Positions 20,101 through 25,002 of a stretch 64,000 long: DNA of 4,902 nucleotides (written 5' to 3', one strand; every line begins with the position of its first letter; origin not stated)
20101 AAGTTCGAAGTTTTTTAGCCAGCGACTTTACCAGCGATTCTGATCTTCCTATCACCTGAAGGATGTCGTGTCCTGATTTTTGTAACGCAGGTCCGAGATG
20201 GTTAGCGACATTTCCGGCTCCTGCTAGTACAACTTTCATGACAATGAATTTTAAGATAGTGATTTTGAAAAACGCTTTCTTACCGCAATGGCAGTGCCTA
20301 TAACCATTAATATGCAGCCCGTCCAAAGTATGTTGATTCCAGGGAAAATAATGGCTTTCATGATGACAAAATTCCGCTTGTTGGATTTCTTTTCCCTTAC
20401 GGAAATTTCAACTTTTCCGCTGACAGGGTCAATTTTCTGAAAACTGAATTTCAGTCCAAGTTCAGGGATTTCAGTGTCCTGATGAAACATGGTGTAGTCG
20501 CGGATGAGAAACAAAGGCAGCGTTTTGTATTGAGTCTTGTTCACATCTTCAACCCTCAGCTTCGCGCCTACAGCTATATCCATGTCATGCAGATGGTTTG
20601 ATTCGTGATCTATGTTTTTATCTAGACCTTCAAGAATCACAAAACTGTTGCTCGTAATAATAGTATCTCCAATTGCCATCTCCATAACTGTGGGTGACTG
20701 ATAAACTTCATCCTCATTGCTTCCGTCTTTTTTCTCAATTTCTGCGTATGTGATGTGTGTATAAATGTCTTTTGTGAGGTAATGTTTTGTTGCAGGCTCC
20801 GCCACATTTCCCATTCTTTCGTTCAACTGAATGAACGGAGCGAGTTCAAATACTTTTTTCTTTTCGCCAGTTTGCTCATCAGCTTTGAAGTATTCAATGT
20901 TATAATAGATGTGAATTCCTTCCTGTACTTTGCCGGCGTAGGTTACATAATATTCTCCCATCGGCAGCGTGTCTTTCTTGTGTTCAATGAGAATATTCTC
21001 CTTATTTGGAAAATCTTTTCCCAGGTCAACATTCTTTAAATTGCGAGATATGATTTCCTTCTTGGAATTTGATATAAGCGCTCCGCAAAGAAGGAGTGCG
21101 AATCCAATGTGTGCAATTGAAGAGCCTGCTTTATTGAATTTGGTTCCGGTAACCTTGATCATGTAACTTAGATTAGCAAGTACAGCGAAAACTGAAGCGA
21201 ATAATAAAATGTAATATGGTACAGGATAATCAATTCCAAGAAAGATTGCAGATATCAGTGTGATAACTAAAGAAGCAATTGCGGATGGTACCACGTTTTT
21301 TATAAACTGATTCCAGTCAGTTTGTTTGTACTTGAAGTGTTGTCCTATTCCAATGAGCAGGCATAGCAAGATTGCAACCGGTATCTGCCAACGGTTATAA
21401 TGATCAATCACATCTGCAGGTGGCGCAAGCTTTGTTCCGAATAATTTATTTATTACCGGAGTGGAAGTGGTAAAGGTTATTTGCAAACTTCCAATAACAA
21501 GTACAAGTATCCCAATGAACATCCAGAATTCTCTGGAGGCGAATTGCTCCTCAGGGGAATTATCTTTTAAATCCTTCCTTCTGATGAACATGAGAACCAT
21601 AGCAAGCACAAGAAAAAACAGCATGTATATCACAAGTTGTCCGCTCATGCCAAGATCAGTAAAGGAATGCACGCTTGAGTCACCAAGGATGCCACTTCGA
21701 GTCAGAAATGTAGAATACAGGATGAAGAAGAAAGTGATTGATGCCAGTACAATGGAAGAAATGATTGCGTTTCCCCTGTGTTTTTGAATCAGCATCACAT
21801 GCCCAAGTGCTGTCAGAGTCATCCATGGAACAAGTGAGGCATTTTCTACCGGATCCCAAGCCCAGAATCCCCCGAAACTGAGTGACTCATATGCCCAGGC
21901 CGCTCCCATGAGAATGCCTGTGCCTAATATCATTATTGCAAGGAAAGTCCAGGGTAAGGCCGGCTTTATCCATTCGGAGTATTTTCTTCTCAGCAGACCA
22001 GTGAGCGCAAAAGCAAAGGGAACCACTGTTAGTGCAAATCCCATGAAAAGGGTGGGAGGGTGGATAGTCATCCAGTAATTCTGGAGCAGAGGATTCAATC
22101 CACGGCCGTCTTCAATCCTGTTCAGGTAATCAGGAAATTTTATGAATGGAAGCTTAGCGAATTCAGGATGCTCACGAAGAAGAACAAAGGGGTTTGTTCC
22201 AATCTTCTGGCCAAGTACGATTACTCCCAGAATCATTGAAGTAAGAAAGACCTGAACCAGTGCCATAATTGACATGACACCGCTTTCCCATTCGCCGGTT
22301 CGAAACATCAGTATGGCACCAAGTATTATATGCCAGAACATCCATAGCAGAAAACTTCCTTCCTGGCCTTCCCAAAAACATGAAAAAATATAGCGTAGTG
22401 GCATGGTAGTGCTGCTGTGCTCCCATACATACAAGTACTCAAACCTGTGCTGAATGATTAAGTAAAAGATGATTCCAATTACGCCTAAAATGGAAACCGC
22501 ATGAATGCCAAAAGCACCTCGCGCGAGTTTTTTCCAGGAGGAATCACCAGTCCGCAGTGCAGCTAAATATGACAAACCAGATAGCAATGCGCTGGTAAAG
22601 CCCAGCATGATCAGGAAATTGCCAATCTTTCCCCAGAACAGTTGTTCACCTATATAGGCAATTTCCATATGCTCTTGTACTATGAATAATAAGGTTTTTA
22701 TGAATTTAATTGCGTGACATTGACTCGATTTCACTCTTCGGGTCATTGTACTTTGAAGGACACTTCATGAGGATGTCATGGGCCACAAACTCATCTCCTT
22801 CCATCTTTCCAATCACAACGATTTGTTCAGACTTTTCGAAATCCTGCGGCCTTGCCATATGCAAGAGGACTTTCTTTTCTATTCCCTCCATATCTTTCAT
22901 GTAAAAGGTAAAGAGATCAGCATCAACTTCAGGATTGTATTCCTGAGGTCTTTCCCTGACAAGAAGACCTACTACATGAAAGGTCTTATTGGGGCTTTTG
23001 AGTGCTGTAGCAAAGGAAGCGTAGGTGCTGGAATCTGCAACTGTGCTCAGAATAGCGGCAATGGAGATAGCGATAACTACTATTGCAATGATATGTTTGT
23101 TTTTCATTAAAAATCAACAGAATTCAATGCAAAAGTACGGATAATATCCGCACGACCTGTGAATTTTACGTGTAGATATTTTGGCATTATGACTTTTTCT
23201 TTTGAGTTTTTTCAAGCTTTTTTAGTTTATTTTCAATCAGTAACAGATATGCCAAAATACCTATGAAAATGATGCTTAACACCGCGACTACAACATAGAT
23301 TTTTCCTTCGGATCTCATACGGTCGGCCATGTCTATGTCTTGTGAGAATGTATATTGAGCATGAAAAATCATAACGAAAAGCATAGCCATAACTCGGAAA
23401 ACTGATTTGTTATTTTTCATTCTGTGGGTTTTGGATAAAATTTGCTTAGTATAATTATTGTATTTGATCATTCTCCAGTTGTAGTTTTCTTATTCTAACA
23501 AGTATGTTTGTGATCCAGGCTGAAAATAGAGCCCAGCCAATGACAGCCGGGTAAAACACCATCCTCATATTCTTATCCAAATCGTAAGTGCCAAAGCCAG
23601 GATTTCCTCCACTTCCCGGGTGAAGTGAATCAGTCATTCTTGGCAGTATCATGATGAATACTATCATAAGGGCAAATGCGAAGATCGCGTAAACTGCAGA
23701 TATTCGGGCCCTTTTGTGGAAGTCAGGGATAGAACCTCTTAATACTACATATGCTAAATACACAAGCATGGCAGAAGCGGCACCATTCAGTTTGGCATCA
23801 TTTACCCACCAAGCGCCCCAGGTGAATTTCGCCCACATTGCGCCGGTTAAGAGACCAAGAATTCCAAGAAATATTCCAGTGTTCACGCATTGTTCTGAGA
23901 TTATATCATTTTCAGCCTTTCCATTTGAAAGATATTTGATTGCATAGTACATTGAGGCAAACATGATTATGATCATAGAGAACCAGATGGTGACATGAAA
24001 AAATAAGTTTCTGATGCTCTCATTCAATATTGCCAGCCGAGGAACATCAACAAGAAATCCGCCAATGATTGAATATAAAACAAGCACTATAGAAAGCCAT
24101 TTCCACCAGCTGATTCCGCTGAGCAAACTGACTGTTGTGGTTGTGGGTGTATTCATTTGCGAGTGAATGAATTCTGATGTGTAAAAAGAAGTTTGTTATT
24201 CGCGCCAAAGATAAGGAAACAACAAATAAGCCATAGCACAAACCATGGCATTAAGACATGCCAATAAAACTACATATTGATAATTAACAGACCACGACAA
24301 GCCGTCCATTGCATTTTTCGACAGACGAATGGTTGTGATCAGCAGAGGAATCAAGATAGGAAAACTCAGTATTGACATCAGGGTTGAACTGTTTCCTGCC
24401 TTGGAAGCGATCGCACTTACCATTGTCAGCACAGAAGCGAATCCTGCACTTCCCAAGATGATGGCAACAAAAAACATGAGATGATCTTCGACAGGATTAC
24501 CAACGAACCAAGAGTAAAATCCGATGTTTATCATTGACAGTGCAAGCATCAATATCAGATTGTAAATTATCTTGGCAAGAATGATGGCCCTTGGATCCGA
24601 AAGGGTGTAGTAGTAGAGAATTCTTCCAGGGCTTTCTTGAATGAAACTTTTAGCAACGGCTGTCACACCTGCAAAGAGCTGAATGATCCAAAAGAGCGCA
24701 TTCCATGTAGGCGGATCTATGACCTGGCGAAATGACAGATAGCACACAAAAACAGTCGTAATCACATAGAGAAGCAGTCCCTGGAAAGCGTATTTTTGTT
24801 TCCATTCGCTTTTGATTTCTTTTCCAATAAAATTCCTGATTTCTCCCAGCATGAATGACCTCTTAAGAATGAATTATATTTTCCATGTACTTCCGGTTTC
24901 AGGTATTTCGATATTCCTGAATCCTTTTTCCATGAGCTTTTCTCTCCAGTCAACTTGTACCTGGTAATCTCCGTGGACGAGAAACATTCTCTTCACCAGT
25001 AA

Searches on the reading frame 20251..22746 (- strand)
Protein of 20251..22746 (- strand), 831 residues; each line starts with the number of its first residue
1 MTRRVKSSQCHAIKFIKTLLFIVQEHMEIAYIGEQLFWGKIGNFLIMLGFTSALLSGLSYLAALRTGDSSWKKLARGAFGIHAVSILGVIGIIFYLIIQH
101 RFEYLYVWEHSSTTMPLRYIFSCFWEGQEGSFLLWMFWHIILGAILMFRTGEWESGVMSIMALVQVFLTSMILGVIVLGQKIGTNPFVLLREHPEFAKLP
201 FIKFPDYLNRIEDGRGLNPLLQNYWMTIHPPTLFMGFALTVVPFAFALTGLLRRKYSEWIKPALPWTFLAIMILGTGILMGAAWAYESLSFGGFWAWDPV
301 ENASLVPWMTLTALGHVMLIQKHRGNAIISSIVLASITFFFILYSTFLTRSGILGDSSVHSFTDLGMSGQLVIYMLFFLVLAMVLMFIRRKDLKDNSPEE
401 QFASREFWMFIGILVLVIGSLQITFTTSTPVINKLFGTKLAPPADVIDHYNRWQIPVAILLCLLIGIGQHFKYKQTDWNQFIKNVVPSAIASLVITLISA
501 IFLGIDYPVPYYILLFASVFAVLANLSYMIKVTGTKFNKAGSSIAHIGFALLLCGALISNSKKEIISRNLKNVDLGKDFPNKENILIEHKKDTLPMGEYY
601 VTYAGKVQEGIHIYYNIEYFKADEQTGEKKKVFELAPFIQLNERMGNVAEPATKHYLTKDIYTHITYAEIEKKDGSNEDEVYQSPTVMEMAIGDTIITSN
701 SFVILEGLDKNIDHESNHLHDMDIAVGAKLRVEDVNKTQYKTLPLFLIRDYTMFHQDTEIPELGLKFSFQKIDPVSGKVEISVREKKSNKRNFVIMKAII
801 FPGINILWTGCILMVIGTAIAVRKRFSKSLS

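Call 3: search_protein_families(library=pfam, proteins=[window:20251-22746:-], max_evalue=0.01)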
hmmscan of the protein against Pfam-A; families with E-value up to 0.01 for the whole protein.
window:20251-22746:- (831 aa): 2 families
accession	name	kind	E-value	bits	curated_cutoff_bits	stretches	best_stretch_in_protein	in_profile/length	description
PF01578.25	Cytochrom_C_asm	-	2.1e-24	86.8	29.9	1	128-351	4-206/212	Cytochrome C assembly protein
PF16327.10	CcmF_C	-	1.5e-13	51.1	28.7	1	375-562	4-199/323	Cytochrome c-type biogenesis protein CcmF C-terminal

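Call 4: search_protein_families(library=ncbifam, proteins=[window:20251-22746:-], max_evalue=0.01)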
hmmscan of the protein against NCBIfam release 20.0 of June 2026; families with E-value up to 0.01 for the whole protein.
window:20251-22746:- (831 aa): 4 families
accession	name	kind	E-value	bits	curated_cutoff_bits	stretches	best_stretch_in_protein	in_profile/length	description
TIGR03145.1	cyt_nit_nrfE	subfamily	7.8e-68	229.7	927.3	1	40-569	4-516/631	heme lyase NrfEFG subunit NrfE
TIGR00353.1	nrfE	subfamily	8.3e-61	206.5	569.05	1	90-572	2-461/578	heme lyase CcmF/NrfE family subunit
NF007691.0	PRK10369.1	subfamily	1.4e-45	156.2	394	1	36-572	2-454/573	heme lyase NrfEFG subunit NrfE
TIGR03144.1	cytochr_II_ccsB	equivalog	1.2e-11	44.8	187.6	1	269-342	166-239/252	c-type cytochrome biogenesis protein CcsB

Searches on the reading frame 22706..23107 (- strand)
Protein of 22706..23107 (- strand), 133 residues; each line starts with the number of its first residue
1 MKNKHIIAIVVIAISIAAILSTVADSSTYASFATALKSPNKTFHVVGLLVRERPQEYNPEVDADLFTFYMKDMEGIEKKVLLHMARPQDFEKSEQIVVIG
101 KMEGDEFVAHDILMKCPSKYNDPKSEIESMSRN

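Call 3: search_protein_families(library=pfam, proteins=[window:22706-23107:-], max_evalue=0.01)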
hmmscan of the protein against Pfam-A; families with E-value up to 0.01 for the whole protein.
window:22706-23107:- (133 aa): 1 family
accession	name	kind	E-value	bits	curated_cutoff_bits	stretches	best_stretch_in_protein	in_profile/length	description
PF03100.22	CcmE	-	1.3e-09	38.8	24.6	1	37-122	16-98/99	CcmE domain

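Call 4: search_protein_families(library=ncbifam, proteins=[window:22706-23107:-], max_evalue=0.01)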
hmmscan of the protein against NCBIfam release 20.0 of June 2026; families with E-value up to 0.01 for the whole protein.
window:22706-23107:- (133 aa): 2 families
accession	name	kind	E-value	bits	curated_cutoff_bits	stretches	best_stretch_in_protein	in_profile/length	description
NF009727.0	PRK13254.1-1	equivalog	1.2e-08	34.8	126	1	6-128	13-135/144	cytochrome c maturation protein CcmE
NF009729.0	PRK13254.1-3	equivalog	0.00028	20.6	171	1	6-125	11-133/155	cytochrome c maturation protein CcmE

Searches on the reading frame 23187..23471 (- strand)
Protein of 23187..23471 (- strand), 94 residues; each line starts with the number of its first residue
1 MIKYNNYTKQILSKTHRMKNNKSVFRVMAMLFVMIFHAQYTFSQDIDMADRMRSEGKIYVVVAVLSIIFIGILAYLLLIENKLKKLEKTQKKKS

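Call 3: search_protein_families(library=pfam, proteins=[window:23187-23471:-], max_evalue=0.01)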
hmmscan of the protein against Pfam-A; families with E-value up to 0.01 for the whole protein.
window:23187-23471:- (94 aa): 1 family
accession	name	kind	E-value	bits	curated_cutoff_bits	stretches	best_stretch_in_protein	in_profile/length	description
PF20077.4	CcmD_alt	-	1.1e-18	67.5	23.5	1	29-87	5-61/61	CcmD family protein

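Call 4: search_protein_families(library=ncbifam, proteins=[window:23187-23471:-], max_evalue=0.01)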
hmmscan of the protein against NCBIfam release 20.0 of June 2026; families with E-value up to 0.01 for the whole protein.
window:23187-23471:- (94 aa): 2 families
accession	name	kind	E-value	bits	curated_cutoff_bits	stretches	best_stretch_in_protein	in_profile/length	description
TIGR04391.1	CcmD_alt_fam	subfamily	4.4e-05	23.4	24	1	60-88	2-30/36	CcmD family protein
NF046000.1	MAG1210_fam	subfamily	0.00053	18.8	275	1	5-93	49-134/550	MAG1210 family protein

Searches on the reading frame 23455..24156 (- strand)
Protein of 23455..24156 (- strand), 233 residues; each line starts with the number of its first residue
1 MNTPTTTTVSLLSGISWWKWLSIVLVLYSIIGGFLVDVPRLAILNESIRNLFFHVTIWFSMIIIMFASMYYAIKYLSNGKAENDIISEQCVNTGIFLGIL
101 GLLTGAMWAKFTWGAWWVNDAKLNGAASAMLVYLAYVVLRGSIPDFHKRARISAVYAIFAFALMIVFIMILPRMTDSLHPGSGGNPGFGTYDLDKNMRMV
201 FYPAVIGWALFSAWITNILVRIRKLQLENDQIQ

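Call 3: search_protein_families(library=pfam, proteins=[window:23455-24156:-], max_evalue=0.01)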
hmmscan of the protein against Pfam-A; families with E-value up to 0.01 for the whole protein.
window:23455-24156:- (233 aa): 1 family
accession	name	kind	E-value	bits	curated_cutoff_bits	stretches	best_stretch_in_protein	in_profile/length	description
PF01578.25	Cytochrom_C_asm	-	3.3e-11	43.7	29.9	1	40-168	59-201/212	Cytochrome C assembly protein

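Call 4: search_protein_families(library=ncbifam, proteins=[window:23455-24156:-], max_evalue=0.01)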
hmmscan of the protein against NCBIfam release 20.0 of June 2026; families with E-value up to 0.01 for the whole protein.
window:23455-24156:- (233 aa): 2 families
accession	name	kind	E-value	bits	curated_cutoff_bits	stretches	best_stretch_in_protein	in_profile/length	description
TIGR01191.1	ccmC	subfamily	4.9e-17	62.5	186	1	46-221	8-181/184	heme ABC transporter permease CcmC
TIGR03144.1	cytochr_II_ccsB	equivalog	1.2e-06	28.4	187.6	1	75-179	148-249/252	c-type cytochrome biogenesis protein CcsB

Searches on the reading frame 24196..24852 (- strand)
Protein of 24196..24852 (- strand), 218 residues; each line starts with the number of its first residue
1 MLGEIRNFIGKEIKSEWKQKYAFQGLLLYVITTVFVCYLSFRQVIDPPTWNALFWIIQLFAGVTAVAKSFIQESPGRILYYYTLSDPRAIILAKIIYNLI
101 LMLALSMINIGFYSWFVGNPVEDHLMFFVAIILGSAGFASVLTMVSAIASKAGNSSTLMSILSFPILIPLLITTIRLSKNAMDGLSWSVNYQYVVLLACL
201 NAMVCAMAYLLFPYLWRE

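Call 3: search_protein_families(library=pfam, proteins=[window:24196-24852:-], max_evalue=0.01)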
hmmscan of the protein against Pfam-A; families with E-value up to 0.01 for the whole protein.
window:24196-24852:- (218 aa): 3 families
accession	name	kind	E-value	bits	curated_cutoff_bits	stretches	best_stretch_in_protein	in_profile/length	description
PF03379.19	CcmB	-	1e-09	38.6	24.9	1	51-205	49-202/215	CcmB protein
PF01061.29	ABC2_membrane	-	2.7e-05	24.2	26.9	1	11-182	9-186/211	ABC-2 type transporter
PF12698.13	ABC2_membrane_3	-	0.0023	17.5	31.6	1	53-187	168-305/347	ABC-2 family transporter protein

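Call 4: search_protein_families(library=ncbifam, proteins=[window:24196-24852:-], max_evalue=0.01)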
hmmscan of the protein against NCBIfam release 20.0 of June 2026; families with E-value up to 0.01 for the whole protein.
window:24196-24852:- (218 aa): 1 family
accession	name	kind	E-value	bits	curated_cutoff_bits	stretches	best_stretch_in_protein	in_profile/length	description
TIGR01190.1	ccmB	equivalog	0.003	17.3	156.2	1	52-206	47-200/211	heme exporter protein CcmB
